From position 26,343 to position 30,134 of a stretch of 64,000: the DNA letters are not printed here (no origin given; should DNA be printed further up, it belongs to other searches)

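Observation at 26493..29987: Single 1164-aa polypeptide fusing a periplasmic cytochrome c, an extra NapH/NosR-type membrane FeS module and a complete NosR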

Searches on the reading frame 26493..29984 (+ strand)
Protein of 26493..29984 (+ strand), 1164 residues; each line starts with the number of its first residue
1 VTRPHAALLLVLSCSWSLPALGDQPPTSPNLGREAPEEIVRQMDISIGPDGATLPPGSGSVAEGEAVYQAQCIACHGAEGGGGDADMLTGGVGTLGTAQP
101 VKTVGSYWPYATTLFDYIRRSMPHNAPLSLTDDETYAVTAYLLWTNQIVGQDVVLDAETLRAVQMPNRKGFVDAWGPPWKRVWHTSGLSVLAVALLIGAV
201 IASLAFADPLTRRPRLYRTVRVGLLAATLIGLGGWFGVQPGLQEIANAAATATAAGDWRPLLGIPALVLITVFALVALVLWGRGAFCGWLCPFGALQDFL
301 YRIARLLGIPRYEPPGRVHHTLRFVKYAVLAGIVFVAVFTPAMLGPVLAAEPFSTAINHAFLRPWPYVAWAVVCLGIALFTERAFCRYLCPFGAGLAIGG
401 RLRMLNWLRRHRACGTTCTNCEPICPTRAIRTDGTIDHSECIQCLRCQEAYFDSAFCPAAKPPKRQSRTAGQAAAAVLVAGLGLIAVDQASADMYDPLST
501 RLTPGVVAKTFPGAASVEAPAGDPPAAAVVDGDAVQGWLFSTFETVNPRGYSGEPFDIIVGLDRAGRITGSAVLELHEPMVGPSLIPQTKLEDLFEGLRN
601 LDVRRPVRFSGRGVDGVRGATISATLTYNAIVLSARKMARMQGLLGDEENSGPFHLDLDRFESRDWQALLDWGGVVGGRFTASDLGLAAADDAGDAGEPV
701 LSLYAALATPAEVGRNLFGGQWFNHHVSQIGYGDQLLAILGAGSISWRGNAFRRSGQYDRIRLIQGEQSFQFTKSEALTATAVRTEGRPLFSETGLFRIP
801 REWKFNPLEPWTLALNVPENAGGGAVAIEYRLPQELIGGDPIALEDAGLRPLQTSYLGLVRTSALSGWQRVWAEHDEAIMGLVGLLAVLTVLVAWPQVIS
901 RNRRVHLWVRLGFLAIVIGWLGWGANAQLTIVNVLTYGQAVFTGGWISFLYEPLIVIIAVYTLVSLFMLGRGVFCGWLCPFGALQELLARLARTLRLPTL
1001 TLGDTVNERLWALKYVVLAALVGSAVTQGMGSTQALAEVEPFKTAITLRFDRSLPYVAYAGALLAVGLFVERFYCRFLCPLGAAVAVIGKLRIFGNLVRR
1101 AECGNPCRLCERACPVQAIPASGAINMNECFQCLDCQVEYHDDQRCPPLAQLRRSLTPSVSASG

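Call 3: search_protein_families(library=pfam, proteins=[window:26493-29984:+], max_evalue=0.01)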
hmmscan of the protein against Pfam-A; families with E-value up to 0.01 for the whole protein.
window:26493-29984:+ (1164 aa): 3 families
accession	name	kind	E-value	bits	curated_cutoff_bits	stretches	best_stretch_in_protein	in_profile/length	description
PF12801.12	Fer4_5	-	1.6e-28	98.9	22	4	265-310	3-48/48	4Fe-4S binding domain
PF13442.11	Cytochrome_CBB3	-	3.5e-10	40.5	27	1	61-142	3-68/68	Cytochrome C oxidase, cbb3-type, subunit III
PF00034.26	Cytochrom_C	-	4.8e-09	37.8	21.3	1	61-145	1-89/90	Cytochrome c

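Call 4: search_protein_families(library=ncbifam, proteins=[window:26493-29984:+], max_evalue=0.01)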
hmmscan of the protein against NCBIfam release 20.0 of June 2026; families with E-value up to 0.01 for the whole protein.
window:26493-29984:+ (1164 aa): 9 families
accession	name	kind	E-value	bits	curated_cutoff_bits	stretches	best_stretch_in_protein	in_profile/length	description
NF046105.1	TransRegNosR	equivalog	4.2e-236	785.5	1000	2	505-1154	19-679/680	transcriptional regulator NosR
TIGR02163.1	napH_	subfamily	5.3e-33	114.6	213.05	2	267-451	61-246/255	NapH/MauN family ferredoxin-type protein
NF007013.0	PRK09477.1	equivalog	1.5e-30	106.3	234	2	272-456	90-274/286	quinol dehydrogenase ferredoxin subunit NapH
TIGR00276.1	TIGR00276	equivalog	0.00044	19.3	200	0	411-447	178-213/337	tRNA epoxyqueuosine(34) reductase QueG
NF033683.1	di_4Fe-4S_YfhL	equivalog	0.00061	20.1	86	0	1101-1146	7-50/80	YfhL family 4Fe-4S dicluster ferredoxin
TIGR01947.1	rnfG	subfamily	0.0012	19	102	1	543-633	86-180/187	RnfABCDGE type electron transport complex subunit G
NF050122.1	bc1_QcrC_actin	exception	0.0022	17.4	200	1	60-94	40-74/253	cytochrome bc1 complex diheme cytochrome c subunit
NF002519.0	PRK01908.1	equivalog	0.0035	17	178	1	542-578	92-127/209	electron transport complex subunit RsxG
NF045773.1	cytochro_C550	exception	0.0056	16.6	125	0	61-90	49-78/118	cytochrome c550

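Call 8: find_homologous_proteins(query=window:26493-29984:+, max_evalue=1e-10)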
Query window:26493-29984:+ (1164 aa): 2165 proteins with E <= 1e-10 among 8000 candidates; the best 120 are listed.
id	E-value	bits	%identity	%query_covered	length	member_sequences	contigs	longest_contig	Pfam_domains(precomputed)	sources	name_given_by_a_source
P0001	0.0e+0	2207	82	99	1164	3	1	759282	PF12801.13,PF27538.1,PF13442.12,PF00034.27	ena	-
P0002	0.0e+0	2203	81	100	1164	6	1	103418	PF12801.13,PF27538.1,PF13442.12,PF00034.27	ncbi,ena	-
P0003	0.0e+0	2200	81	100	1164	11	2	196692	PF12801.13,PF27538.1,PF13442.12,PF00034.27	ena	-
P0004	0.0e+0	2182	82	98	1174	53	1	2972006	PF12801.13,PF27538.1,PF13442.12,PF00034.27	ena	-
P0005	0.0e+0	2141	80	98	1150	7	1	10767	PF12801.13,PF27538.1,PF13442.12,PF00034.27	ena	-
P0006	0.0e+0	2106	79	97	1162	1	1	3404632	PF12801.13,PF27538.1,PF13442.12,PF00034.27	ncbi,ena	-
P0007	0.0e+0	1819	69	99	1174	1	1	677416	PF12801.13,PF27538.1,PF13442.12,PF00034.27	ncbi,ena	-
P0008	0.0e+0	1527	100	58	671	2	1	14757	PF12801.13,PF27538.1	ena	-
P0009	4.2e-209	715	50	57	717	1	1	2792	PF12801.13,PF27538.1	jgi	-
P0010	2.4e-182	627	45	58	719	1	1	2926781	PF12801.13,PF27538.1,PF04205.20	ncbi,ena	-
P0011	6.4e-169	582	42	57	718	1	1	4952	PF12801.13,PF27538.1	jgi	jgi:NosR/NirI family nitrous oxide reductase transcriptional regulator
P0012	1.0e-165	572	43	59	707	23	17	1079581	PF12801.13,PF27538.1,PF04205.20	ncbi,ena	-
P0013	8.7e-165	569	44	59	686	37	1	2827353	PF12801.13,PF27538.1,PF04205.20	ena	-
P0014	9.1e-165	568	43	57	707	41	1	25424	PF12801.13,PF27538.1,PF04205.20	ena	-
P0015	1.1e-162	562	43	57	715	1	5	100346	PF12801.13,PF27538.1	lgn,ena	-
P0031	2.7e-140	487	32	53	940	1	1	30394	PF12801.13,PF27538.1,PF13442.12,PF00034.27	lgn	-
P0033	6.3e-140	486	40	39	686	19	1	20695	PF12801.13,PF27538.1,PF14495.12,PF13442.12,PF00034.27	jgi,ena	-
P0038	1.1e-138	482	31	57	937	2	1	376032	PF12801.13,PF27538.1,PF13442.12,PF00034.27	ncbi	ncbi:MAG: 4Fe-4S binding protein [Hyphomicrobiaceae bacterium]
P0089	1.5e-131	458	30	57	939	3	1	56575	PF12801.13,PF27538.1,PF13442.12,PF00034.27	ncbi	-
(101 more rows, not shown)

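Call 12: find_encoding_contigs(protein=P0004, flank=10000, max_places=2)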
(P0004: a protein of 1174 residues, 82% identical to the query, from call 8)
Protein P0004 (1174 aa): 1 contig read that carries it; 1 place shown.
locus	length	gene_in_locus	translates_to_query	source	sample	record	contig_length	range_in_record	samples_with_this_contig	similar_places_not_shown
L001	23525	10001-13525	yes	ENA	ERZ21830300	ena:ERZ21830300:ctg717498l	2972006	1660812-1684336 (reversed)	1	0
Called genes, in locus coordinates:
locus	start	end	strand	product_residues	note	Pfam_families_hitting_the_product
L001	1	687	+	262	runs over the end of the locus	PF00106:adh_short, PF13561:adh_short_C2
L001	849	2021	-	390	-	PF01557:FAA_hydrolase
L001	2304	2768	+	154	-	PF12802:MarR_2, PF01047:MarR (weak), PF13463:HTH_27 (weak)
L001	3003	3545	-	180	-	PF00903:Glyoxalase, PF13669:Glyoxalase_4 (faint)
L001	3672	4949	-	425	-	PF09298:FAA_hydrolase_N, PF01557:FAA_hydrolase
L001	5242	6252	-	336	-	PF00561:Abhydrolase_1, PF12146:Hydrolase_4, PF12697:Abhydrolase_6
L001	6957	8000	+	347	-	PF00891:Methyltransf_2, PF02353:CMAS, PF05175:MTS, PF13489:Methyltransf_23, PF13847:Methyltransf_31, PF08241:Methyltransf_11, PF08242:Methyltransf_12, PF13649:Methyltransf_25, +1 more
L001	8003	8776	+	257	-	PF00106:adh_short, PF08659:KR (faint), PF13561:adh_short_C2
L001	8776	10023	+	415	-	PF00174:Oxidored_molyb, PF03404:Mo-co_dimer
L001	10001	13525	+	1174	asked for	PF00034:Cytochrom_C, PF13442:Cytochrome_CBB3, PF12801:Fer4_5, PF27538:NosR, PF12801:Fer4_5, PF27538:NosR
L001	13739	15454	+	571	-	PF01011:PQQ, PF13360:PQQ_2, PF13570:Beta-prop_ACSF4 (faint), PF01011:PQQ, PF13360:PQQ_2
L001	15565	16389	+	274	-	PF00497:SBP_bac_3 (weak)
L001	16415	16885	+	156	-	PF00034:Cytochrom_C (weak), PF13442:Cytochrome_CBB3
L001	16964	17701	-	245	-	PF06707:DUF1194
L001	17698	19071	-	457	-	PF03130:HEAT_PBS (faint), PF26715:HEAT_GCN1_2 (faint), PF23271:HEAT_GCN1 (faint), PF12755:Vac14_Fab1_bd (faint), PF20168:PDS5 (faint), PF13646:HEAT_2, PF13513:HEAT_EZ (weak), PF13646:HEAT_2, +8 more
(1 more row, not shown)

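Call 13: find_encoding_contigs(protein=P0007, flank=10000, max_places=2)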
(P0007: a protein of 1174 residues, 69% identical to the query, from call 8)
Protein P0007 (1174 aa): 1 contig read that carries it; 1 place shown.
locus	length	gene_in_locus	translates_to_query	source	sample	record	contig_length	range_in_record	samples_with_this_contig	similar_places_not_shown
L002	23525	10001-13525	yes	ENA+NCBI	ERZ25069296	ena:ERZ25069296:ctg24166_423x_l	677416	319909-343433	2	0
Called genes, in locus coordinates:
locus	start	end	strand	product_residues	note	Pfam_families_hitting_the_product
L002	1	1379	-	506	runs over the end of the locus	PF02661:Fic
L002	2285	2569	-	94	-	-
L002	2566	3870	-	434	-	PF13609:Porin_4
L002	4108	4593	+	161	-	-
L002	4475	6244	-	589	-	PF00664:ABC_membrane, PF00005:ABC_tran, PF13304:AAA_21 (faint)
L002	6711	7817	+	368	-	PF00891:Methyltransf_2, PF01209:Ubie_methyltran, PF05175:MTS, PF13489:Methyltransf_23, PF08241:Methyltransf_11, PF08242:Methyltransf_12, PF13649:Methyltransf_25, PF13847:Methyltransf_31, +2 more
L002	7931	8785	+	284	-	PF00106:adh_short, PF08659:KR, PF13561:adh_short_C2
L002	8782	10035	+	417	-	PF00174:Oxidored_molyb, PF03404:Mo-co_dimer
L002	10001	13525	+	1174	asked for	PF00034:Cytochrom_C, PF13442:Cytochrome_CBB3, PF12801:Fer4_5, PF27538:NosR, PF12801:Fer4_5, PF27538:NosR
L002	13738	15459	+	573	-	PF01011:PQQ, PF13570:Beta-prop_ACSF4 (faint), PF13360:PQQ_2, PF01011:PQQ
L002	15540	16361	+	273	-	PF00497:SBP_bac_3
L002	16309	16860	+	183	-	PF00034:Cytochrom_C (weak), PF13442:Cytochrome_CBB3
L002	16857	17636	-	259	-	PF06707:DUF1194, PF13519:VWA_2 (weak)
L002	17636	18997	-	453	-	PF12717:Cnd1 (faint), PF03130:HEAT_PBS (faint), PF00514:Arm (faint), PF01602:Adaptin_N (faint), PF02985:HEAT (faint), PF13513:HEAT_EZ (faint), PF13646:HEAT_2, PF13646:HEAT_2, +2 more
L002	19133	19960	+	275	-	PF00378:ECH_1, PF16113:ECH_2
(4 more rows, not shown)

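Call 17: find_encoding_contigs(protein=P0038, flank=8000, max_places=2)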
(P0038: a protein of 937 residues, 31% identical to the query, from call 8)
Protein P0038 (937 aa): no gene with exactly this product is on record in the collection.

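Call 18: find_encoding_contigs(protein=P0033, flank=8000, max_places=2)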
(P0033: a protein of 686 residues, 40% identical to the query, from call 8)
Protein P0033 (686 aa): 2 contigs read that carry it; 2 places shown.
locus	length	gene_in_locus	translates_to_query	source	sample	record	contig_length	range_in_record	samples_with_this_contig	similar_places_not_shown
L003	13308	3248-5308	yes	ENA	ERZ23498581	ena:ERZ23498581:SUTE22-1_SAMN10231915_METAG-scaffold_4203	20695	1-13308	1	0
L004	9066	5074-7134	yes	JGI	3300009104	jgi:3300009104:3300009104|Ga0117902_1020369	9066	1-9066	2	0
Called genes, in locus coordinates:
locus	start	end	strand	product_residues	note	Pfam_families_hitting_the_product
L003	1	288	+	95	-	?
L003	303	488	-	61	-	-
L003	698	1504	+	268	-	PF00106:adh_short, PF13561:adh_short_C2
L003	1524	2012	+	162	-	PF11071:Nuc_deoxyri_tr3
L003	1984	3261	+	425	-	PF00174:Oxidored_molyb, PF03404:Mo-co_dimer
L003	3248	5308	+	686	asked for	PF14495:Cytochrom_C550 (faint), PF00034:Cytochrom_C (weak), PF13442:Cytochrome_CBB3 (weak), PF12801:Fer4_5, PF27538:NosR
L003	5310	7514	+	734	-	PF12801:Fer4_5, PF27538:NosR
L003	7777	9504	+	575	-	PF01011:PQQ, PF13360:PQQ_2, PF13570:Beta-prop_ACSF4 (faint), PF01011:PQQ, PF13360:PQQ_2 (weak)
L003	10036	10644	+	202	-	-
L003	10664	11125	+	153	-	PF13442:Cytochrome_CBB3, PF00034:Cytochrom_C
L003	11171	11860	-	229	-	PF06707:DUF1194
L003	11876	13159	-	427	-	PF01602:Adaptin_N (faint), PF02985:HEAT (faint), PF03130:HEAT_PBS (faint), PF13513:HEAT_EZ (faint), PF23271:HEAT_GCN1 (faint), PF24987:HEAT_EF3_N (faint), PF13646:HEAT_2, PF13646:HEAT_2, +4 more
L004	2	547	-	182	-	?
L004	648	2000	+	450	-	PF04932:Wzy_C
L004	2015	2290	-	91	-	-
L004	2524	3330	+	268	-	PF00106:adh_short, PF13561:adh_short_C2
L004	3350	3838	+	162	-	PF11071:Nuc_deoxyri_tr3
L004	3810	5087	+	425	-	PF00174:Oxidored_molyb, PF03404:Mo-co_dimer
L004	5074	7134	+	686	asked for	PF14495:Cytochrom_C550 (faint), PF00034:Cytochrom_C (weak), PF13442:Cytochrome_CBB3 (weak), PF12801:Fer4_5, PF27538:NosR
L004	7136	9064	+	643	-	?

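Call 27: search_solved_structures(query=P0008, max_evalue=0.01, show_alignments=0)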
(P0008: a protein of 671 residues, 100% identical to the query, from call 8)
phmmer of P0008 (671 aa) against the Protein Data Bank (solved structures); distinct sequences matched with E-value up to 0.01: 0.

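Call 35: find_encoding_contigs(protein=P0089, flank=9000, max_places=2)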
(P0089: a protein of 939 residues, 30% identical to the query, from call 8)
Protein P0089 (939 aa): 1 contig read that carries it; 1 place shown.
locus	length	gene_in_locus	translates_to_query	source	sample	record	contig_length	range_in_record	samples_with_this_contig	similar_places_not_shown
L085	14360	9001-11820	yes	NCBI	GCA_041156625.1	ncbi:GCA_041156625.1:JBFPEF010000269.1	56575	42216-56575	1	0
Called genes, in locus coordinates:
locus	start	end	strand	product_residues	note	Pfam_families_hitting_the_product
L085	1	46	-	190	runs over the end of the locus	-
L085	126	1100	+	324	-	PF08240:ADH_N, PF00107:ADH_zinc_N, PF13602:ADH_zinc_N_2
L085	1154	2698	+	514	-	PF13231:PMT_2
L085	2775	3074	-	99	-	-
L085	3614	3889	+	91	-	PF08238:Sel1 (weak)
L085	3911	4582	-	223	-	-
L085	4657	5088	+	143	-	-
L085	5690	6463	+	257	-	-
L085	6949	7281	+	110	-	PF13442:Cytochrome_CBB3, PF00034:Cytochrom_C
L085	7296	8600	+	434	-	PF07995:GSDH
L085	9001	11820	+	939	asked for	PF12801:Fer4_5, PF27538:NosR, PF00034:Cytochrom_C, PF13442:Cytochrome_CBB3 (weak)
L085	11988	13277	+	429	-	PF00174:Oxidored_molyb, PF03404:Mo-co_dimer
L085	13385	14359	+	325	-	?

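Call 36: find_encoding_contigs(protein=P0031, flank=9000, max_places=2)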
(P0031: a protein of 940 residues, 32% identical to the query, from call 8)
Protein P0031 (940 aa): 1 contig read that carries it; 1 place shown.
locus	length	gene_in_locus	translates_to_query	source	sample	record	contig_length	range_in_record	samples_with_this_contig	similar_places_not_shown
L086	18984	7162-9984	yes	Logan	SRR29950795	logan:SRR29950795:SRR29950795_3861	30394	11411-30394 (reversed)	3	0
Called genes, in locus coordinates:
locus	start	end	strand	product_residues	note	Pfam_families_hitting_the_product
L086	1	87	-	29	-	PF08042:PqqA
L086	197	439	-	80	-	-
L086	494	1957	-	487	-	-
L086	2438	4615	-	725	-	PF00141:peroxidase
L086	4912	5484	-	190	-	PF02627:CMD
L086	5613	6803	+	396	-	PF00561:Abhydrolase_1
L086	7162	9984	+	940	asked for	PF12801:Fer4_5, PF27538:NosR, PF00034:Cytochrom_C, PF13442:Cytochrome_CBB3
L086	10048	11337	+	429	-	PF00174:Oxidored_molyb, PF03404:Mo-co_dimer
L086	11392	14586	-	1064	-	PF00873:ACR_tran, PF03176:MMPL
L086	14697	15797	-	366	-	PF25919:BSH_CusB (faint), PF25917:BSH_RND (weak), PF25973:BSH_CzcB (weak), PF25954:Beta-barrel_RND_2, PF25967:RND-MFP_C (weak), PF25989:YknX_C (weak)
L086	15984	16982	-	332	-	PF00027:cNMP_binding, PF13444:Acetyltransf_5 (weak), PF21926:FeeM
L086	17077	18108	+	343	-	PF03150:CCP_MauG, PF00034:Cytochrom_C (weak)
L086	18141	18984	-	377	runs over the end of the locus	PF00070:Pyr_redox (weak), PF01266:DAO, PF01494:FAD_binding_3 (faint), PF07992:Pyr_redox_2 (faint), PF13450:NAD_binding_8 (weak)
